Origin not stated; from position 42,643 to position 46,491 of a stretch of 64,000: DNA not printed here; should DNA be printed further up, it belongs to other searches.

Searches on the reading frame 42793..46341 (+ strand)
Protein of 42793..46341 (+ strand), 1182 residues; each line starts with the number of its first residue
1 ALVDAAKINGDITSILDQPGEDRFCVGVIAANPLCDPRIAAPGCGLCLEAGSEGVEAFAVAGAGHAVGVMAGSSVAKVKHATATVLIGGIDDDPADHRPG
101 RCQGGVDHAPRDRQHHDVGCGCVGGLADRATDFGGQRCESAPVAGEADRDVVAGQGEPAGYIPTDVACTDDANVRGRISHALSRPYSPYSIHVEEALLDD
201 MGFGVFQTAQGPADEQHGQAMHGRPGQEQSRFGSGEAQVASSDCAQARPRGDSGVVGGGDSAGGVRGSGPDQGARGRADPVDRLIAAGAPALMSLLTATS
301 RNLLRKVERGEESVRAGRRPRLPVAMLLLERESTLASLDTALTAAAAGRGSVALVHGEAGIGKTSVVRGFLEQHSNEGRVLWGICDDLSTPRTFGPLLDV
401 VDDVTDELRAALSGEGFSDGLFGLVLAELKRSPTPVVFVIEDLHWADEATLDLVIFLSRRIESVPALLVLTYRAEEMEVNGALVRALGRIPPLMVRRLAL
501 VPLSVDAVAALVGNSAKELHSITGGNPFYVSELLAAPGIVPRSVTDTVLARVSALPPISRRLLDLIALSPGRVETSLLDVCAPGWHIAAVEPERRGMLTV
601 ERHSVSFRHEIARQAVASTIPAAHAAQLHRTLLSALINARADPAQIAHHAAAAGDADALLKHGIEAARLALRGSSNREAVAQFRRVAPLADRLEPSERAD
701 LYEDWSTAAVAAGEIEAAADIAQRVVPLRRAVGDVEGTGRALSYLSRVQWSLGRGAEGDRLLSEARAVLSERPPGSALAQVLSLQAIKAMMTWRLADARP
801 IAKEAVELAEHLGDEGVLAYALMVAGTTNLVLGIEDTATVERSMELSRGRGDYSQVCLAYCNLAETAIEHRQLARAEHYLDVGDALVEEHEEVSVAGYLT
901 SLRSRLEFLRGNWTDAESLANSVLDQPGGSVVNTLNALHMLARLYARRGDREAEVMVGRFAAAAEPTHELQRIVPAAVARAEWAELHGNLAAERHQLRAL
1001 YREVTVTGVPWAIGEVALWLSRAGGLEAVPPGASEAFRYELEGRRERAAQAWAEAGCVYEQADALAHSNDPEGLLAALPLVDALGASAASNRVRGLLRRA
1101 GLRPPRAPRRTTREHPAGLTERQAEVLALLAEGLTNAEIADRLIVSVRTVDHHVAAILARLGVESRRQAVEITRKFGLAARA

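Call 58: search_protein_families(library=pfam, proteins=[window:42793-46341:+], max_evalue=0.00001)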
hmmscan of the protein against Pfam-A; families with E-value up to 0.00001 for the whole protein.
window:42793-46341:+ (1182 aa): 4 families
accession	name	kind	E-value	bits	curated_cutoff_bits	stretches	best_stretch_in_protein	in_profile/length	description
PF13191.12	AAA_16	-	9.5e-21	75.4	32.6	1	328-469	2-166/167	AAA ATPase domain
PF00196.25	GerE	-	7.9e-16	57.9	23.5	1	1119-1171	3-55/57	Bacterial regulatory proteins, luxR family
PF13401.12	AAA_22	-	5.3e-07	30.5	27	1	351-477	6-129/130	AAA domain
PF08281.18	Sigma70_r4_2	-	1.8e-06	27.9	25.7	1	1118-1161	10-54/54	Sigma-70, region 4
